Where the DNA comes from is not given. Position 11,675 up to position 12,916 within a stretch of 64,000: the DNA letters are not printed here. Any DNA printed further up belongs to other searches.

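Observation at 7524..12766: Five-gene operon linking CrtI-like flavoproteins, SCP2 lipid carriers and cofD (F420 biosynthesis)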

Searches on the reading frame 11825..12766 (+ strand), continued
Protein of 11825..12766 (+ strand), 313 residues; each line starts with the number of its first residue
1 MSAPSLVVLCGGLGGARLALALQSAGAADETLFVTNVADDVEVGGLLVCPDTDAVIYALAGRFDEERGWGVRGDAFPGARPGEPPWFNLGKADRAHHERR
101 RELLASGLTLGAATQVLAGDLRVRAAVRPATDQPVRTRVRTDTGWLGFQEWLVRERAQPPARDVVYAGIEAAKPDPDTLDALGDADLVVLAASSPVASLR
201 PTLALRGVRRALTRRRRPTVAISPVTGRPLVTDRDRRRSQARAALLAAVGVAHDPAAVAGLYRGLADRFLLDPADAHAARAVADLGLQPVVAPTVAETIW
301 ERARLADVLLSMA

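Call 16: find_related_loci(query=A1, collection=genome_contigs, flank=10000)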
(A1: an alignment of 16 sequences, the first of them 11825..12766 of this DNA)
Query A1 (313 aa) in genome_contigs; peptide patterns used: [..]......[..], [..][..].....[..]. (x = any residue, [..] = any of these).
80 stretches matched a pattern; 40 encode a relative of the query (tblastn E <= 1e-3); 40 distinct loci.
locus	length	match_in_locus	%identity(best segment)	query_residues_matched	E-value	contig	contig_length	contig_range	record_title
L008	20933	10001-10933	54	1-312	2e-93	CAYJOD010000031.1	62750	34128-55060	MAG TPA_asm: uncultured Candidatus Binatia bacterium isolate ERP124720_co1_58 genome assembly, contig: NODE_646_length_6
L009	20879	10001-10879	58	2-295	7e-89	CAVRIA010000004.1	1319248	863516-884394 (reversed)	MAG: uncultured bacterium isolate MFD05684.bin.1.163 genome assembly, contig: contig_14863, whole genome shotgun sequenc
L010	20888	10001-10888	55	1-295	1e-88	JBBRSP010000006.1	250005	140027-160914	MAG: Candidatus Binatia bacterium isolate La2_metabat2.097 La2_metabat2.097_K_1837403L250005_cov_27.5461, whole genome s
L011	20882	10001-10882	62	1-295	6e-88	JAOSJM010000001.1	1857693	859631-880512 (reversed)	MAG: Acidimicrobiia bacterium isolate FR_3 FR-Acidimicrobiia-3_s1, whole genome shotgun sequence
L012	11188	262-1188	56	5-313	9e-84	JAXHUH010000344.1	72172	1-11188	MAG: Actinomycetota bacterium isolate MAG46_tar_biofilm MAG46_344, whole genome shotgun sequence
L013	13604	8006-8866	58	6-293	6e-82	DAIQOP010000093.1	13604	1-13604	MAG TPA_asm: Actinomycetota bacterium isolate CTOTU10851 NODE_1086_length_13604_cov_5.545944, whole genome shotgun seque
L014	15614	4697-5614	54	6-311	2e-82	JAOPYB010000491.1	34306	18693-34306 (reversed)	MAG: Nocardioides sp. isolate RYN_216 scaffold_892050, whole genome shotgun sequence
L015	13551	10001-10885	61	2-296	7e-82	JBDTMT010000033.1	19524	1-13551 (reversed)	MAG: bacterium isolate cluster3_bin.132 NODE_9929_length_19524_cov_5.961734, whole genome shotgun sequence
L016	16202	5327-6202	53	1-293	1e-81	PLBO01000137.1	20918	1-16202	MAG: Actinomycetota bacterium isolate palsa_610 73.20111000_P3M.68_contig_8748, whole genome shotgun sequence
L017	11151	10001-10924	52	1-305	7e-79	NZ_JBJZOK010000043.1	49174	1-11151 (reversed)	Nocardia sp. SC052 SC052_Patric_contig_43, whole genome shotgun sequence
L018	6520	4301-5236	47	2-311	2e-76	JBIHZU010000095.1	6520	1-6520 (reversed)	MAG: Candidatus Nanopelagicales bacterium isolate ME2000-03-30D8pf_3300042899_group1_bin15 Rohwer_bin348_scaffold_9752_c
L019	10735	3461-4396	47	2-311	2e-75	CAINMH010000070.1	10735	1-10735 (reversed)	uncultured bacterium isolate Loclat_bin-11151 genome assembly, contig: bin-11151:070/201, whole genome shotgun sequence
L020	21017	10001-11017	51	4-296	3e-74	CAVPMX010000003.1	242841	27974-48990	MAG: uncultured Actinomycetes bacterium isolate MFD09964.bin.2.241 genome assembly, contig: contig_28192, whole genome s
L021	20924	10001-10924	53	6-313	2e-73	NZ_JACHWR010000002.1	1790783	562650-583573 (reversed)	Nocardioides soli strain DSM 105498 Ga0310458_02, whole genome shotgun sequence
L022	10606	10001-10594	61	6-204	2e-68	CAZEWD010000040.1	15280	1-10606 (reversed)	MAG TPA_asm: uncultured Candidatus Binatia bacterium isolate SRP263991_co5_163 genome assembly, contig: NODE_7566_length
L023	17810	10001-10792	57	5-262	3e-68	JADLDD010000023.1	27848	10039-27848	MAG: Acidimicrobiia bacterium isolate SJ254 c_000000155728, whole genome shotgun sequence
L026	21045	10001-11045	49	1-299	2e-60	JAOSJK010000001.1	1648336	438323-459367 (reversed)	MAG: Acidimicrobiia bacterium isolate FR_1 FR-Acidimicrobiia-1_s1, whole genome shotgun sequence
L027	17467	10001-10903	43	5-312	5e-56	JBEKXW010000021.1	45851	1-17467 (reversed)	MAG: Candidatus Dormibacteria bacterium isolate SPRUCE 660 SPRUCE_660_21, whole genome shotgun sequence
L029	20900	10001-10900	42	5-311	6e-53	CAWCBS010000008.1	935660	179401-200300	MAG: uncultured Chloroflexia bacterium isolate MFD05512.bin.2.117 genome assembly, contig: contig_29949, whole genome sh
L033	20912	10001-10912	43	2-312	2e-52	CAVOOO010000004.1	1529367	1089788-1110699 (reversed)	MAG: uncultured Chloroflexia bacterium isolate MFD00082.bin.2.3 genome assembly, contig: contig_1676, whole genome shotg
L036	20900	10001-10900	43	6-312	2e-51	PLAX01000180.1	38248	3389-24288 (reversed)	MAG: Candidatus Dormiibacterota bacterium isolate bog_852 73.20111000_S2D.15_contig_1040, whole genome shotgun sequence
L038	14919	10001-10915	42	6-313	2e-50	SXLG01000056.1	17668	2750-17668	MAG: Proteobacteria bacterium isolate F1-120-MAGs134 F1-120__c202293, whole genome shotgun sequence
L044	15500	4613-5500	39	6-313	6e-38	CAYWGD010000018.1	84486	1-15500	MAG TPA_asm: uncultured Enterobacteriaceae bacterium isolate binchicken_co286_100 genome assembly, contig: NODE_441_leng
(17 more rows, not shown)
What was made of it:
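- The clade gene occurs sporadically in Nocardia (1 species) and Nocardioides (3 species) (call 16).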

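Call 23: search_protein_families(library=pfam, proteins=[L020:6270-8063:+, L020:8144-8365:+, L020:8399-9304:+, L020:9400-9915:+, L020:11984-13618:+, L020:13628-14764:+, L020:15546-16199:+, L020:16223-18982:+, L023:6872-8113:+, L023:11524-12270:+], max_evalue=0.001)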
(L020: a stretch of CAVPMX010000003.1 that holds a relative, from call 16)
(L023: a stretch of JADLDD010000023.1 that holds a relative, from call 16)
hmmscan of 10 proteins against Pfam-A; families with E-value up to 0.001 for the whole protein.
L020:6270-8063:+ (597 aa): 3 families
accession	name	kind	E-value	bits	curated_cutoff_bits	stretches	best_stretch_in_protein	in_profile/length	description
PF07497.18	Rho_RNA_bind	-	6.2e-29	100.1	27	1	226-298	1-73/73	Rho termination factor, RNA-binding domain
PF00006.31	ATP-synt_ab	-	2.9e-24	86.3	29.5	1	332-536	3-211/213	ATP synthase alpha/beta family, nucleotide-binding domain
PF07498.18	Rho_N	-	7.9e-08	32.6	24.9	1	14-46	5-37/43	Rho termination factor, N-terminal domain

L020:8144-8365:+ (73 aa): 1 family
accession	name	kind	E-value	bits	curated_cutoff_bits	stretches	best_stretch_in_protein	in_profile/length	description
PF01197.23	Ribosomal_L31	-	1.8e-33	114.9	27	1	1-64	1-65/65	Ribosomal protein L31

L020:8399-9304:+ (301 aa): 1 family
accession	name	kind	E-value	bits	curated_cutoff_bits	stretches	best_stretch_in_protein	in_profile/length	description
PF07136.16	DUF1385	-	1.4e-80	270.4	22.1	1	59-288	1-225/227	Protein of unknown function (DUF1385)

L020:9400-9915:+ (171 aa): 0 families

L020:11984-13618:+ (544 aa): 4 families
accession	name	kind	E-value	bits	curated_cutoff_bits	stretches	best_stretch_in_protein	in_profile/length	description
PF01053.26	Cys_Met_Meta_PP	-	8.4e-133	443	27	1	119-538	1-380/381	Cys/Met metabolism PLP-dependent enzyme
PF00266.25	Aminotran_5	-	2.1e-05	24.1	21.5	1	248-329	128-210/371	Aminotransferase class-V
PF01041.23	DegT_DnrJ_EryC1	-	2.3e-05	24.2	19.8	1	171-299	22-149/360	DegT/DnrJ/EryC1/StrS aminotransferase family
PF01212.27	Beta_elim_lyase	-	0.00022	21.1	27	1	173-334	32-210/288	Beta-eliminating lyase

L020:13628-14764:+ (378 aa): 1 family
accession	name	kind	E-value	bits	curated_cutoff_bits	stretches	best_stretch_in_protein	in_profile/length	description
PF00561.26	Abhydrolase_1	-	8.8e-14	52.2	25.8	1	61-364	2-244/245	alpha/beta hydrolase fold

L020:15546-16199:+ (217 aa): 7 families
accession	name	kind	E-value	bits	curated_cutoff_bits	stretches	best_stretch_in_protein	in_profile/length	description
PF03205.20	MobB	-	5.6e-35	120.6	26.6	1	5-135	2-130/133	Molybdopterin guanine dinucleotide synthesis protein B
PF13191.12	AAA_16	-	4.1e-05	24.6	32.6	1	3-39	25-61/167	AAA ATPase domain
PF13671.12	AAA_33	-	0.00012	22.8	27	1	5-50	2-46/143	AAA domain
PF25199.1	nSTAND_NTPase5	-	0.00014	22.1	34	0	3-42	42-82/145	Novel STAND NTPase 5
PF05729.18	NACHT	-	0.00018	21.8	26.7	1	3-34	1-32/167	NACHT domain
PF13555.12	AAA_29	-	0.00068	19.8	27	0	4-20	24-40/61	P-loop containing region of AAA domain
PF03266.21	NTPase_1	-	0.00091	19.5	23.9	0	5-34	2-31/168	NTPase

L020:16223-18982:+ (919 aa): 2 families
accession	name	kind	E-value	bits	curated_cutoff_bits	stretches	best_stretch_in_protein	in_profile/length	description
PF00384.28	Molybdopterin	-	1.8e-35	123.1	24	1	84-637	1-352/353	Molybdopterin oxidoreductase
PF01568.27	Molydop_binding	-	3e-12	47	26.8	1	784-876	1-91/110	Molydopterin dinucleotide binding domain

L023:6872-8113:+ (413 aa): 1 family
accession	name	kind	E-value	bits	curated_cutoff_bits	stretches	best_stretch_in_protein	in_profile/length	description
PF07136.16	DUF1385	-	4.4e-78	262.2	22.1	1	151-383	1-226/227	Protein of unknown function (DUF1385)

L023:11524-12270:+ (248 aa): 3 families
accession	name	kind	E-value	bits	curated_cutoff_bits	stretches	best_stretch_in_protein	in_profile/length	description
PF03205.20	MobB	-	1e-31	110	26.6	1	39-167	1-132/133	Molybdopterin guanine dinucleotide synthesis protein B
PF25199.1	nSTAND_NTPase5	-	0.00035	20.8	34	0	30-76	34-81/145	Novel STAND NTPase 5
PF02606.20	LpxK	-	0.00077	19.1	27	0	40-101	37-103/328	Tetraacyldisaccharide-1-P 4'-kinase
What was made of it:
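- In L020 and L026 the gene lies among housekeeping genes: Rho, ribosomal protein L31, DUF1385 and methionine biosynthesis genes (call 23).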

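Call 28: search_protein_families(library=ncbifam, proteins=[P0003, P0012, P0067, P0110, P0117, L027:10001-10903:+, L029:10001-10900:+, L033:10001-10912:+, L038:10001-10915:+, L044:4613-5500:+], max_evalue=0.00001)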
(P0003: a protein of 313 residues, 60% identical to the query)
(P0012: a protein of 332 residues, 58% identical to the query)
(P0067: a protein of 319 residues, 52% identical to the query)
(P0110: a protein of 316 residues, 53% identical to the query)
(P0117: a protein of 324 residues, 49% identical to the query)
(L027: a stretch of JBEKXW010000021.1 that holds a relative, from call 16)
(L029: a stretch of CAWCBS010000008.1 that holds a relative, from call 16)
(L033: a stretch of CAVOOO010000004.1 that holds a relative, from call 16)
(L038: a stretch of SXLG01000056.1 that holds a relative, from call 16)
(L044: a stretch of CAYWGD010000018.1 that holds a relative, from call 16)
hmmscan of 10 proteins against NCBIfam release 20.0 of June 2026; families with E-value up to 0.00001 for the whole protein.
P0003 (313 aa): 2 families
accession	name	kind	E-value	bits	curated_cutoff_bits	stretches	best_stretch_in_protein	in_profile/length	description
TIGR01819.1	F420_cofD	equivalog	5e-58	196.5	257.45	1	6-280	1-276/301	2-phospho-L-lactate transferase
TIGR01826.1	CofD_related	subfamily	2.8e-08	33.6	196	1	104-226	96-216/310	uridine diphosphate-N-acetylglucosamine-binding protein YvcK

P0012 (332 aa): 1 family
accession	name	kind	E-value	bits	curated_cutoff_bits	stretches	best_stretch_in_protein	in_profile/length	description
TIGR01819.1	F420_cofD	equivalog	3e-65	220.2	257.45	1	12-288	1-278/301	2-phospho-L-lactate transferase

P0067 (319 aa): 1 family
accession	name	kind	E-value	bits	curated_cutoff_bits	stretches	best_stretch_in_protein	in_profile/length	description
TIGR01819.1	F420_cofD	equivalog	4.1e-58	196.7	257.45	1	6-310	1-297/301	2-phospho-L-lactate transferase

P0110 (316 aa): 1 family
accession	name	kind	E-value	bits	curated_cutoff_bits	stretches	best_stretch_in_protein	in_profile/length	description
TIGR01819.1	F420_cofD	equivalog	7e-51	173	257.45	1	3-306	1-299/301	2-phospho-L-lactate transferase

P0117 (324 aa): 1 family
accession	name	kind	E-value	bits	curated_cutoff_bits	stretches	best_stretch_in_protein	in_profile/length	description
TIGR01819.1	F420_cofD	equivalog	4.3e-53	180.2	257.45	1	11-316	1-299/301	2-phospho-L-lactate transferase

L027:10001-10903:+ (301 aa): 2 families
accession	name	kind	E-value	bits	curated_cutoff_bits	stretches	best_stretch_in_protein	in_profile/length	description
TIGR01819.1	F420_cofD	equivalog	1.7e-83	280.1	257.45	1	3-295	2-296/301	2-phospho-L-lactate transferase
TIGR01826.1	CofD_related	subfamily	2.9e-08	33.5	196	1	99-201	89-189/310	uridine diphosphate-N-acetylglucosamine-binding protein YvcK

L029:10001-10900:+ (300 aa): 2 families
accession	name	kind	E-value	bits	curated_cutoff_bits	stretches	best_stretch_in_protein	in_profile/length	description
TIGR01819.1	F420_cofD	equivalog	3.9e-83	278.9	257.45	1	3-297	2-298/301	2-phospho-L-lactate transferase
TIGR01826.1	CofD_related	subfamily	4.6e-09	36.1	196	1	101-198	91-186/310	uridine diphosphate-N-acetylglucosamine-binding protein YvcK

L033:10001-10912:+ (304 aa): 2 families
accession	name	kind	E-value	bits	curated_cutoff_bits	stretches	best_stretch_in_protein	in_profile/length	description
TIGR01819.1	F420_cofD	equivalog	7.7e-81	271.4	257.45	1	6-299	2-297/301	2-phospho-L-lactate transferase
TIGR01826.1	CofD_related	subfamily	2.9e-08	33.6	196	1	104-201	91-186/310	uridine diphosphate-N-acetylglucosamine-binding protein YvcK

L038:10001-10915:+ (305 aa): 2 families
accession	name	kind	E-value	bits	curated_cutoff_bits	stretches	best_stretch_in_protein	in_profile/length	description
TIGR01819.1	F420_cofD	equivalog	7.9e-87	291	257.45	1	1-301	1-299/301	2-phospho-L-lactate transferase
TIGR01826.1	CofD_related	subfamily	6.7e-12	45.5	196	1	104-225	96-214/310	uridine diphosphate-N-acetylglucosamine-binding protein YvcK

L044:4613-5500:+ (296 aa): 2 families
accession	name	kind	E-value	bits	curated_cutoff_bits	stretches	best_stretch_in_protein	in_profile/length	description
TIGR01819.1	F420_cofD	equivalog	1.2e-83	280.5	257.45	1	3-293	3-300/301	2-phospho-L-lactate transferase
TIGR01826.1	CofD_related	subfamily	1.2e-07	31.6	196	1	122-209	113-200/310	uridine diphosphate-N-acetylglucosamine-binding protein YvcK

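Call 35: search_protein_families(library=ncbifam, proteins=[L006:11678-12466:-, L006:12493-13281:-, L006:13278-13640:-, L006:13672-14454:-, L006:18185-18634:-, L007:9216-10004:+, L006:2922-5516:-, L006:14502-15695:-, L006:15692-17263:-, L006:9528-9980:+], max_evalue=0.001)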
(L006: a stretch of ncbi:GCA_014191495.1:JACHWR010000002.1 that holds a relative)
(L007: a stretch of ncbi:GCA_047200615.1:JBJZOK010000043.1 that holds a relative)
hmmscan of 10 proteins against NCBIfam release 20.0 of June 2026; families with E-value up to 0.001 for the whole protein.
L006:11678-12466:- (262 aa): 13 families
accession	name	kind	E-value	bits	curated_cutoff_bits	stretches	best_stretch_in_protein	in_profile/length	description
TIGR00087.1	surE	equivalog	4.4e-36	124.5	135.1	1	1-184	1-187/252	5'/3'-nucleotidase SurE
NF001490.0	PRK00346.1-4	equivalog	4.7e-36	124.2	233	1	1-240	1-234/254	5'/3'-nucleotidase SurE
NF001489.0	PRK00346.1-3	equivalog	1.9e-35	122.4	295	1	1-237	1-225/250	5'/3'-nucleotidase SurE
NF010543.0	PRK13933.1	equivalog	9.7e-35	120.3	280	1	1-184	1-182/253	stationary phase survival protein SurE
NF001492.0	PRK00346.2-2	equivalog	4e-34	118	271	1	1-184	4-185/261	5'/3'-nucleotidase SurE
NF001488.0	PRK00346.1-1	equivalog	4.6e-31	108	396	1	1-240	1-227/253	5'/3'-nucleotidase SurE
NF010545.0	PRK13935.1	equivalog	5.3e-30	104.5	365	1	1-238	1-230/254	stationary phase survival protein SurE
NF001493.0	PRK00346.2-3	equivalog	8.1e-30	104.3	230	1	1-156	5-154/269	5'/3'-nucleotidase SurE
NF001491.0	PRK00346.2-1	equivalog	3.5e-24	85.4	290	1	1-138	3-137/266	5'/3'-nucleotidase SurE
NF010544.0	PRK13934.1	equivalog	4.6e-22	78.4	325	1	1-137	1-132/266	stationary phase survival protein SurE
NF001494.0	PRK00346.2-4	equivalog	6.4e-21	75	313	1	2-185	3-186/259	5'/3'-nucleotidase SurE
NF010541.0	PRK13931.1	equivalog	1.2e-20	74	422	1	1-237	1-240/261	5'/3'-nucleotidase SurE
NF010542.0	PRK13932.1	equivalog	3.6e-20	72.3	436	1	2-184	11-188/261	stationary phase survival protein SurE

L006:12493-13281:- (262 aa): 0 families

L006:13278-13640:- (120 aa): 0 families

L006:13672-14454:- (260 aa): 2 families
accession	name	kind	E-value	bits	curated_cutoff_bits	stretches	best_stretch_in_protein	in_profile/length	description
NF008033.1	PRK10765.1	equivalog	2.8e-05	23.7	223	0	5-61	6-61/240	oxygen-insensitive NADPH nitroreductase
TIGR02476.1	BluB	equivalog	6.1e-05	22.5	150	0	144-193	131-181/205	5,6-dimethylbenzimidazole synthase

L006:18185-18634:- (149 aa): 0 families

L007:9216-10004:+ (262 aa): 3 families
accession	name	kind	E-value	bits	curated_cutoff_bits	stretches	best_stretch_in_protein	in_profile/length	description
NF008033.1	PRK10765.1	equivalog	3.3e-07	30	223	0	145-215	111-181/240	oxygen-insensitive NADPH nitroreductase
TIGR02476.1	BluB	equivalog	1.5e-05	24.5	150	1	3-73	9-78/205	5,6-dimethylbenzimidazole synthase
NF003768.0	PRK05365.1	equivalog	0.00019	21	152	0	19-109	29-117/200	malonic semialdehyde reductase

L006:2922-5516:- (864 aa): 18 families
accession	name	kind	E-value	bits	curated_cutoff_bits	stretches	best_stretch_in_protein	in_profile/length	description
NF006687.0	PRK09234.1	equivalog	0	1469.1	1018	1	3-858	11-836/849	bifunctional FO biosynthesis protein CofGH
TIGR03551.1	F420_cofH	equivalog_domain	5.6e-171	568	374.1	3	510-857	2-343/345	5-amino-6-(D-ribitylamino)uracil--L-tyrosine 4-hydroxyphenyl transferase CofH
TIGR03550.1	F420_cofG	equivalog_domain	2e-153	510.3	213.35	2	68-397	1-321/322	7,8-didemethyl-8-hydroxy-5-deazariboflavin synthase CofG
NF005609.0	PRK07360.1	equivalog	1.2e-145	485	426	3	505-857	17-366/374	7,8-didemethyl-8-hydroxy-5-deazariboflavin synthase subunit CofH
NF004884.0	PRK06245.1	equivalog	7.7e-127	422.8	209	2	65-404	9-335/340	7,8-didemethyl-8-hydroxy-5-deazariboflavin synthase subunit CofG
TIGR00423.1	TIGR00423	subfamily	3.3e-122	407.6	260.25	3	544-856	1-307/310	CofH family radical SAM protein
TIGR03699.1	menaquin_MqnC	equivalog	3.4e-106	355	428.1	2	509-856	3-339/342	cyclic dehypoxanthinyl futalosine synthase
TIGR03700.1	mena_SCO4494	equivalog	3.4e-87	292.6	434.55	1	508-856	10-348/351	aminofutalosine synthase MqnE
NF006277.0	PRK08445.1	equivalog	6e-71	239.1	576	1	510-856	5-342/348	dehypoxanthine futalosine cyclase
NF006276.0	PRK08444.1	equivalog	1.6e-58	198.4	560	1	526-840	27-331/353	aminofutalosine synthase MqnE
NF004580.0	PRK05926.1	equivalog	1.8e-54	185.4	583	1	504-829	23-342/370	hypothetical protein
TIGR00433.2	bioB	equivalog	2.6e-18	66.3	225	2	80-315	50-257/307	biotin synthase BioB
TIGR03910.1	pyrrolys_PylB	equivalog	3.8e-16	58.9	348.2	2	73-333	58-292/347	methylornithine synthase PylB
TIGR03956.1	rSAM_HydE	equivalog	4.3e-14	52.5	254.6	1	512-629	15-130/340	[FeFe] hydrogenase H-cluster radical SAM maturase HydE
TIGR03957.1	rSAM_HmdB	equivalog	6.7e-14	51.8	320.9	1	194-342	146-283/317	5,10-methenyltetrahydromethanopterin hydrogenase cofactor biosynthesis protein HmdB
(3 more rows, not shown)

L006:14502-15695:- (397 aa): 62 families (the best 25 are shown)
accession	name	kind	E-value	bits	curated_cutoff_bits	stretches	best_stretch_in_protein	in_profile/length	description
NF006102.0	PRK08256.1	subfamily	1.2e-94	317.6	436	1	2-396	3-391/394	lipid-transfer protein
NF004720.0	PRK06064.1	subfamily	1.3e-90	303.9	420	1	1-397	1-387/389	thiolase domain-containing protein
NF053570.1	AcCoTHIOL_METTL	equivalog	4.4e-77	259.5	600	1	1-396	1-382/385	acetyl-CoA acetyltransferase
NF005704.0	PRK07516.1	subfamily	8.9e-74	248.8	412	1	2-382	2-376/389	thiolase domain-containing protein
NF053628.1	BnzsclthlBbsBGT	equivalog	1.2e-70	238.4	750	1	2-395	5-385/389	benzoylsuccinyl-CoA thiolase subunit BbsB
NF004715.0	PRK06059.1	equivalog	9.6e-69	232.3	424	1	2-385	4-391/399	lipid-transfer protein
NF004810.0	PRK06157.1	equivalog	6.1e-67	226.5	403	1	2-396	7-396/400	acetyl-CoA acetyltransferase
NF009228.0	PRK12578.1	subfamily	3.6e-62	210.2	485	1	2-381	3-375/387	thiolase domain-containing protein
NF004936.0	PRK06289.1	equivalog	8.6e-48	163.1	375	1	2-386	3-396/405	acetyl-CoA acetyltransferase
NF004982.0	PRK06365.1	equivalog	1e-46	159.9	695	2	270-367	297-396/430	thiolase domain-containing protein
NF006010.0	PRK08142.1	subfamily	1.6e-45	155.6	462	1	3-393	6-384/388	thiolase domain-containing protein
NF004811.0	PRK06158.1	subfamily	2.2e-44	152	421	1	6-391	12-378/384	acetyl-CoA acetyltransferase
NF006180.0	PRK08313.1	subfamily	1.3e-42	146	514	1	2-381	4-372/389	thiolase domain-containing protein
NF005892.0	PRK07855.1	subfamily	5.4e-40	137.5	469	1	4-379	8-377/390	lipid-transfer protein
NF004721.0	PRK06065.1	equivalog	3.6e-38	131.5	455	1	3-380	11-380/393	thiolase domain-containing protein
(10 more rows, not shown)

L006:15692-17263:- (523 aa): 104 families (the best 25 are shown)
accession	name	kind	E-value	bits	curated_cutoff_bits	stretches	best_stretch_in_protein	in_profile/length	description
NF004808.0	PRK06155.1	equivalog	1.9e-127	425.8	722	1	13-517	23-532/542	ATP-dependent acyl-CoA ligase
NF004837.0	PRK06187.1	subfamily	1.7e-86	290.6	476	1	12-507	9-522/531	long-chain-fatty-acid--CoA ligase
NF006134.1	PRK08279.1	equivalog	1.4e-76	258.3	625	1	16-506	49-566/605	long-chain-acyl-CoA synthetase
NF006182.0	PRK08316.1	subfamily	1.9e-76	257.7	663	1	7-507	7-517/523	fatty acyl-CoA synthetase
NF005947.1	PRK08008.1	equivalog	1.8e-75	254.6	651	1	35-503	36-517/518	crotonobetaine/carnitine-CoA ligase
NF009927.1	PRK13388.1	exception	8.7e-71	239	800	1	13-502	4-497/523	fatty-acid--CoA ligase FadD1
NF004511.1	PRK05852.1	equivalog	1.7e-70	238.1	650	1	14-505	2-502/505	FadD7 family fatty acid--CoA ligase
NF005897.1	PRK07867.1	exception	1.4e-68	231.9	850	1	26-501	14-479/496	long-chain-fatty-acid--CoA ligase FadD17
NF004114.0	PRK05605.1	equivalog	2.9e-63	214.1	766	2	173-505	226-567/575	long-chain-fatty-acid--CoA ligase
NF005307.0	PRK06839.1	equivalog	1.7e-62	211.7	748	1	17-504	8-490/496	o-succinylbenzoate--CoA ligase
NF052587.1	SterCoASynCasI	equivalog_domain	1.1e-61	209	900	1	29-508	20-510/550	steroid-22-oyl-CoA synthetase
NF005676.0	PRK07470.1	equivalog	1.3e-61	208.9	774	1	14-506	23-528/544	acyl-CoA synthetase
NF006181.0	PRK08314.1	subfamily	1.3e-61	208.6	705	2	173-505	209-552/563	long-chain-fatty-acid--CoA ligase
NF009233.0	PRK12583.1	subfamily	4.9e-61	206.8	832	2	119-504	160-547/558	fatty acid CoA ligase family protein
NF006020.0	PRK08162.1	subfamily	5.4e-61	206.5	677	2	352-506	385-537/545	acyl-CoA synthetase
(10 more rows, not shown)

L006:9528-9980:+ (150 aa): 2 families
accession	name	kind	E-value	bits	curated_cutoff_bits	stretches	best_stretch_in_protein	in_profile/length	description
TIGR02278.1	PaaN-DH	equivalog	2e-09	36.3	562.8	1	22-106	537-619/664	phenylacetic acid degradation bifunctional protein PaaZ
NF006045.0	PRK08190.1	subfamily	0.00078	18.4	282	1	28-107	28-103/467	bifunctional enoyl-CoA hydratase/phosphate acetyltransferase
